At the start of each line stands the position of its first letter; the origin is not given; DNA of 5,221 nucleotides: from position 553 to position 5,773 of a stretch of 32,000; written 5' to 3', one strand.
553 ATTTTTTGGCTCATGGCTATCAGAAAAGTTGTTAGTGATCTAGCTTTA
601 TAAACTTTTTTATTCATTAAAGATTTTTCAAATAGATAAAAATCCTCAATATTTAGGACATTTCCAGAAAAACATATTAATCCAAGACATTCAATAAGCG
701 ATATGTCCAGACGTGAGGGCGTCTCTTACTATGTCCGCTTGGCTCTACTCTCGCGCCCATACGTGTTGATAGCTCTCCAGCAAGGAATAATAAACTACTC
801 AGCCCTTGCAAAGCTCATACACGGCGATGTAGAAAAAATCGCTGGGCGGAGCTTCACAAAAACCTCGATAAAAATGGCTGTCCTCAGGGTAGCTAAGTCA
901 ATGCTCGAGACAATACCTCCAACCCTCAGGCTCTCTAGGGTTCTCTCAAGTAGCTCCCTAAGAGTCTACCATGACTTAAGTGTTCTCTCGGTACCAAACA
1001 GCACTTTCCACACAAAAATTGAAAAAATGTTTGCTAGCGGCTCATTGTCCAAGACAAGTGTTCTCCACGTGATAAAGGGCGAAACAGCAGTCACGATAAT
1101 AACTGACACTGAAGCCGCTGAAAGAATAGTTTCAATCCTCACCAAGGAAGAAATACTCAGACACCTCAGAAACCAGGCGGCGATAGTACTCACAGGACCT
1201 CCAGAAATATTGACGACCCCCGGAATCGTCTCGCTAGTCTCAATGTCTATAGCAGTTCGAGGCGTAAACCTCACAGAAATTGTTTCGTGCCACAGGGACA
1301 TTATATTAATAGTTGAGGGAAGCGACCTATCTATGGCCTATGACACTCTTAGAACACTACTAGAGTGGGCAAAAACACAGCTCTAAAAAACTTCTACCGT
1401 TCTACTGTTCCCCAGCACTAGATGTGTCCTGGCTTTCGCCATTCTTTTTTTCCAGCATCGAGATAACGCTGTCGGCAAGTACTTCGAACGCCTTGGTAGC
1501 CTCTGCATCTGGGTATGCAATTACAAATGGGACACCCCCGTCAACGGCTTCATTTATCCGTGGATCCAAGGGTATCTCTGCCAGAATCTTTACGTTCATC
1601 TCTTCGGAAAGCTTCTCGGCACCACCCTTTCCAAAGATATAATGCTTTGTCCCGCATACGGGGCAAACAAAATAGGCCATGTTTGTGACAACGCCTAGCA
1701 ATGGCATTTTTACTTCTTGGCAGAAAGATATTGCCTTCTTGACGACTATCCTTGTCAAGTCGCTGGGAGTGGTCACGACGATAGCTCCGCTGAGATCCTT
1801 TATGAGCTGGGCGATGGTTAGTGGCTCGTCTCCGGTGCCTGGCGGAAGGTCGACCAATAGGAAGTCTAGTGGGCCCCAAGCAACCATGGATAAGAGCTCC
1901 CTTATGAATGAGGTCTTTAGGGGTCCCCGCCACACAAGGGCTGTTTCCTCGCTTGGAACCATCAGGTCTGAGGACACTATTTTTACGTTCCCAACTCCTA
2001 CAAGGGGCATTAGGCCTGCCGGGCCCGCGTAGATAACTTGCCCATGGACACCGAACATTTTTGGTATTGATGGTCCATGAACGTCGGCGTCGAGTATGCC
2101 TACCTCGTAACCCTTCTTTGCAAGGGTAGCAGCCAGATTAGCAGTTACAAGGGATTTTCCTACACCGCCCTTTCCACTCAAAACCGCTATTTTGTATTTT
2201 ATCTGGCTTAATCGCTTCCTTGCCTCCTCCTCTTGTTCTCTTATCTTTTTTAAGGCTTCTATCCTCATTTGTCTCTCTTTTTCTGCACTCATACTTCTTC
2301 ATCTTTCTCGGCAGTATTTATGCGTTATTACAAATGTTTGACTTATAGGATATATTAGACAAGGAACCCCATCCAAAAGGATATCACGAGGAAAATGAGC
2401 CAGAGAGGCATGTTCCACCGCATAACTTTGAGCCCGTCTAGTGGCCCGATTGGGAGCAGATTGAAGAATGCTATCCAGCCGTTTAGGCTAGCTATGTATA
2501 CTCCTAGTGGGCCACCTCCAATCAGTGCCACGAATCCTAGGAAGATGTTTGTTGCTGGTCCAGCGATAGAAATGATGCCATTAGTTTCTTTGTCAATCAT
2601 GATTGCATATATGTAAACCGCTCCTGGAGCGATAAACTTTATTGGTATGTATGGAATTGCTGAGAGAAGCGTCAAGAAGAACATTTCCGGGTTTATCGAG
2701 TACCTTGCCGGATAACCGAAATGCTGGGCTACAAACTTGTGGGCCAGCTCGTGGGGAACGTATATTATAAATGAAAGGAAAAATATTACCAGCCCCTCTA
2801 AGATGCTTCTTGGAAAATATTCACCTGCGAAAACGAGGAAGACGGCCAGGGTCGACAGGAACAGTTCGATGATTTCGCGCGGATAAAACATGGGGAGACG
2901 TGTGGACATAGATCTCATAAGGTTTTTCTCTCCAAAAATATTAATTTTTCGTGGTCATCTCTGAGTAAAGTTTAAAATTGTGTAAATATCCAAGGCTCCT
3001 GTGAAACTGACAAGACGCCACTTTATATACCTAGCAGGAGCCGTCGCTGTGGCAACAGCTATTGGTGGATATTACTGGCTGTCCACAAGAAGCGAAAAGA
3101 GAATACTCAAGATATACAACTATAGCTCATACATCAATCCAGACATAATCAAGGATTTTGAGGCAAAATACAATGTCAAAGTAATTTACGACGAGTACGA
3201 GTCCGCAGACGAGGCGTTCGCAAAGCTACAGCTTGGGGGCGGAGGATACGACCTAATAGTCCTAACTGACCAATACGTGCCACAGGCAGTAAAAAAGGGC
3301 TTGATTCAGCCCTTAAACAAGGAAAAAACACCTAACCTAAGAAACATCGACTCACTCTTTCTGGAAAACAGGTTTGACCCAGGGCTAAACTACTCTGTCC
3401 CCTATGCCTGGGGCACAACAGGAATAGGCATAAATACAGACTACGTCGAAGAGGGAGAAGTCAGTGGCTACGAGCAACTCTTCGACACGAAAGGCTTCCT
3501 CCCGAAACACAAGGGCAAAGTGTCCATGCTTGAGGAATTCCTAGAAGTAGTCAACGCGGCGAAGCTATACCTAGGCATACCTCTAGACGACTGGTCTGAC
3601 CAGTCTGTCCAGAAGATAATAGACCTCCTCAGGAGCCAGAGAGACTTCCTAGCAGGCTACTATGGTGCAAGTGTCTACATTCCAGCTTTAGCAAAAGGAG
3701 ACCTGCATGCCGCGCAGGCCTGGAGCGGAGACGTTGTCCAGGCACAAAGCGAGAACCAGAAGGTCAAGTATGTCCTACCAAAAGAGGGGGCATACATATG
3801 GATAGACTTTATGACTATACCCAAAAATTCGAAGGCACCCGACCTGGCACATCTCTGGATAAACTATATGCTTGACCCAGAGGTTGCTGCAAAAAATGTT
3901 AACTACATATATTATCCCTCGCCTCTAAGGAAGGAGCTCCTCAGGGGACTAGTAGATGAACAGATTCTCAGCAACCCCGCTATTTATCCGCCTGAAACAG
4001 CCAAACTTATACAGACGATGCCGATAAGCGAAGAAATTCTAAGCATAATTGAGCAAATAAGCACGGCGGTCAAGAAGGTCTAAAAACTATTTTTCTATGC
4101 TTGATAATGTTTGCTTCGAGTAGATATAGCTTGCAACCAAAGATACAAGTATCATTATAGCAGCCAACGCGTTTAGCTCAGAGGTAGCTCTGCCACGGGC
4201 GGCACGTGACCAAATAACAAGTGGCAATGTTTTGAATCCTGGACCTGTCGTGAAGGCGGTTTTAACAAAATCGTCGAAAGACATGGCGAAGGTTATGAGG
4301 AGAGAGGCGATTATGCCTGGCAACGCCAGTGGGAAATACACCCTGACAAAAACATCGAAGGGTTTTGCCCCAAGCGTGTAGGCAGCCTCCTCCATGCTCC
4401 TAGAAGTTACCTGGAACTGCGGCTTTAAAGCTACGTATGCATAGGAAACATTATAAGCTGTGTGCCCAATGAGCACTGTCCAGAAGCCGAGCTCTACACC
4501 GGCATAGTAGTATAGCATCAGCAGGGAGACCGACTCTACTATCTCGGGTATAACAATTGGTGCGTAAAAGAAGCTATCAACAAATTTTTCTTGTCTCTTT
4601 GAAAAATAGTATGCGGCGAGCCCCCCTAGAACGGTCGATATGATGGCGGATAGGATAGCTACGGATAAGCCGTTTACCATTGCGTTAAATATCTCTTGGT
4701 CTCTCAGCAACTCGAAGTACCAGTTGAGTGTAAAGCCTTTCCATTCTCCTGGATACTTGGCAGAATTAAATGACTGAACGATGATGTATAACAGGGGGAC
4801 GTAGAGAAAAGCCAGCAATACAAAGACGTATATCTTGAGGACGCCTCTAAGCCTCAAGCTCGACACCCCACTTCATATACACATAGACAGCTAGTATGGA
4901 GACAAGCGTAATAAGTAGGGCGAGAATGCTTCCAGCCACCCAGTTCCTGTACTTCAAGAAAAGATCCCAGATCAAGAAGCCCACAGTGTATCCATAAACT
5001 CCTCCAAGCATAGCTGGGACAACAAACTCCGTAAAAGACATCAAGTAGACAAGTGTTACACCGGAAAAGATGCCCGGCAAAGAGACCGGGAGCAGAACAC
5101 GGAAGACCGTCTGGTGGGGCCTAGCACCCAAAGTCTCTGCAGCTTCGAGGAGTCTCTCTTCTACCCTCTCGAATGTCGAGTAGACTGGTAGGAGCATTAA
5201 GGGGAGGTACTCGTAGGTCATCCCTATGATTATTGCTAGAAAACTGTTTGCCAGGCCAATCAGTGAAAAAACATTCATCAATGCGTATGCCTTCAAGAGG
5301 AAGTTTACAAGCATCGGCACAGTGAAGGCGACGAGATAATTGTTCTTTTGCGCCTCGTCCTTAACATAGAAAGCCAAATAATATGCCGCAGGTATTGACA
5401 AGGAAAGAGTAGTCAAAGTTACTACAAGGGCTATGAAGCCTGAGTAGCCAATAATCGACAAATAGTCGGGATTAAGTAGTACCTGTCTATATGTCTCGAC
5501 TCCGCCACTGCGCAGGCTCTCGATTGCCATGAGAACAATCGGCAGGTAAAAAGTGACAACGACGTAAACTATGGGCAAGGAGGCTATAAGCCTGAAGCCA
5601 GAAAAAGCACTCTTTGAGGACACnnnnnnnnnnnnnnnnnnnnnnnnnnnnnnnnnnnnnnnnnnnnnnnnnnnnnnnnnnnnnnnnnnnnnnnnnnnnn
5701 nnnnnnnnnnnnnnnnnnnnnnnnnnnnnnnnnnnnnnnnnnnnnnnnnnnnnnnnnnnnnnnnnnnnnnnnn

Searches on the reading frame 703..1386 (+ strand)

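Call 8: search_protein_families(library=pfam, proteins=[window:703-1386:+], max_evalue=0.001)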
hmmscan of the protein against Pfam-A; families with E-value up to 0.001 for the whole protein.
window:703-1386:+ (227 aa): 1 family
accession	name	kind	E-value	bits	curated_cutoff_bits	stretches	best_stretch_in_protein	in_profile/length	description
PF24367.1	DUF7523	-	0.00073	20.3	27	0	12-47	7-44/158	Family of unknown function (DUF7523)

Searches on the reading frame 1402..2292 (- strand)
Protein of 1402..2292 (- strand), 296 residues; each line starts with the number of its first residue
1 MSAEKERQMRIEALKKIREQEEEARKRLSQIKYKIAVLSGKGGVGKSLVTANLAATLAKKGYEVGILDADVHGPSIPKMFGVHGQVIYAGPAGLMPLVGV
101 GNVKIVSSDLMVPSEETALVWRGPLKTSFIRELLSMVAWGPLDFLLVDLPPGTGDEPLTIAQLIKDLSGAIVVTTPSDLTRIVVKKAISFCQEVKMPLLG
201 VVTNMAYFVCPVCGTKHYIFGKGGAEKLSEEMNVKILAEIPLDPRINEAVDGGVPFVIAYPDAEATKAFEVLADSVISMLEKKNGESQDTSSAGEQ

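Call 8: search_protein_families(library=pfam, proteins=[window:1402-2292:-], max_evalue=0.001)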
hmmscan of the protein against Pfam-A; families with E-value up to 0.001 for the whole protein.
window:1402-2292:- (296 aa): 7 families
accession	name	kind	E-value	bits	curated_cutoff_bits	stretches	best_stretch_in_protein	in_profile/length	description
PF10609.15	ParA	-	4e-95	318.3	27.1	1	30-276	1-245/246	NUBPL iron-transfer P-loop NTPase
PF01656.29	CbiA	-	6.9e-14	52.3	25.4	1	35-255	1-124/125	CobQ/CobB/MinD/ParA nucleotide binding domain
PF13614.12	AAA_31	-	9.2e-08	32.7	27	1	34-71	3-40/177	AAA domain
PF00142.24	Fer4_NifH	-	4.9e-07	29.9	25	0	35-71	3-38/271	4Fe-4S iron sulfur cluster binding proteins, NifH/frxC family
PF02374.21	ArsA_ATPase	-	5e-05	23.1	24.3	1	34-70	2-38/305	Anion-transporting ATPase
PF25199.1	nSTAND_NTPase5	-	0.00071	19.8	34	0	18-70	26-79/145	Novel STAND NTPase 5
PF09140.17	MipZ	-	0.00076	19.3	20.7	0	35-79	3-47/262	ATPase MipZ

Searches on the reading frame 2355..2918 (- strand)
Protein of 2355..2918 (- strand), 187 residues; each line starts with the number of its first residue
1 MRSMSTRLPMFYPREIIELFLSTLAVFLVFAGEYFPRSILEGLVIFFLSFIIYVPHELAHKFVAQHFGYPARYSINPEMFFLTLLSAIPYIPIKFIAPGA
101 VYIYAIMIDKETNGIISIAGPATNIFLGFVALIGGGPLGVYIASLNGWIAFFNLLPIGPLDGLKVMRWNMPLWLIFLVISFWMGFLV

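Call 8: search_protein_families(library=pfam, proteins=[window:2355-2918:-], max_evalue=0.001)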
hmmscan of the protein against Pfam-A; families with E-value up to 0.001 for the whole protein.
window:2355-2918:- (187 aa): 1 family
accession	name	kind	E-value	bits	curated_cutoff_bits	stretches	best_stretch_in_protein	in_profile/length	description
PF02163.28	Peptidase_M50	-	3.9e-09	36.6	27.2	2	47-134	5-99/221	Peptidase family M50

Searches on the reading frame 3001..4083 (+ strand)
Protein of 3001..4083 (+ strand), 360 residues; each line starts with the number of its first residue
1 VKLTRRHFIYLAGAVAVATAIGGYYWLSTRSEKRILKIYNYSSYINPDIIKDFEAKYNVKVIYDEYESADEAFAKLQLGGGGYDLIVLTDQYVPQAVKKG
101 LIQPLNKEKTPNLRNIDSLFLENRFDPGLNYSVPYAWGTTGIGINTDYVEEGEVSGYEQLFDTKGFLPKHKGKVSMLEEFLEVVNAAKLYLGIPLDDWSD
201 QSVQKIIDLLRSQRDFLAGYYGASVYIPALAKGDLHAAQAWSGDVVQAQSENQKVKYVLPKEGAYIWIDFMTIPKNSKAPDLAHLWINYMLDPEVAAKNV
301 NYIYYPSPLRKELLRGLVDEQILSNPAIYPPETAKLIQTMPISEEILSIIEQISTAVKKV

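Call 8: search_protein_families(library=pfam, proteins=[window:3001-4083:+], max_evalue=0.001)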
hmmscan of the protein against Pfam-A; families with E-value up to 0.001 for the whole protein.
window:3001-4083:+ (360 aa): 4 families
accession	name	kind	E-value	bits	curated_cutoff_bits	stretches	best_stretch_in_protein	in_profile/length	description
PF13416.11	SBP_bac_8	-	2.8e-34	119.6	27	1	49-314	2-266/279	Bacterial extracellular solute-binding protein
PF13343.11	SBP_bac_6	-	1.5e-22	80.7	24.6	1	84-320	5-231/245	Bacterial extracellular solute-binding protein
PF01547.30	SBP_bac_1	-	4.1e-18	66.9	26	1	45-296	10-306/307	Bacterial extracellular solute-binding protein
PF13531.11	SBP_bac_11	-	2.1e-09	37.9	25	1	228-297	149-219/227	Bacterial extracellular solute-binding protein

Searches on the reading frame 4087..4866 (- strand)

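Call 8: search_protein_families(library=pfam, proteins=[window:4087-4866:-], max_evalue=0.001)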
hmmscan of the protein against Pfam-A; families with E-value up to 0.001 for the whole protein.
window:4087-4866:- (259 aa): 1 family
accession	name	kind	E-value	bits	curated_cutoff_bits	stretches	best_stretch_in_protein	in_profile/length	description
PF00528.27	BPD_transp_1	-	2e-18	67.2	26.4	1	78-248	2-170/184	Binding-protein-dependent transport system inner membrane component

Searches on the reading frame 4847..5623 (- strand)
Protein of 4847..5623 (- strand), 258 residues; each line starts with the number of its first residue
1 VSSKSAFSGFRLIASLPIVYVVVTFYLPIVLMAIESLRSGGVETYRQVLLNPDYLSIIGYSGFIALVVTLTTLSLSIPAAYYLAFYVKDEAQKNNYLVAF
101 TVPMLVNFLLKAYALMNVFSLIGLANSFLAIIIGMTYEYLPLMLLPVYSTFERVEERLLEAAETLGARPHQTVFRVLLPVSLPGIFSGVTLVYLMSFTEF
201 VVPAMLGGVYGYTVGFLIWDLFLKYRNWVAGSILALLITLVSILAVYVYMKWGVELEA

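Call 8: search_protein_families(library=pfam, proteins=[window:4847-5623:-], max_evalue=0.001)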
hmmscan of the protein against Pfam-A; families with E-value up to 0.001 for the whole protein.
window:4847-5623:- (258 aa): 1 family
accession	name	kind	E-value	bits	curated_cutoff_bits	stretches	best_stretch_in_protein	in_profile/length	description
PF00528.27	BPD_transp_1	-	2e-14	54.2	26.4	1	97-251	25-176/184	Binding-protein-dependent transport system inner membrane component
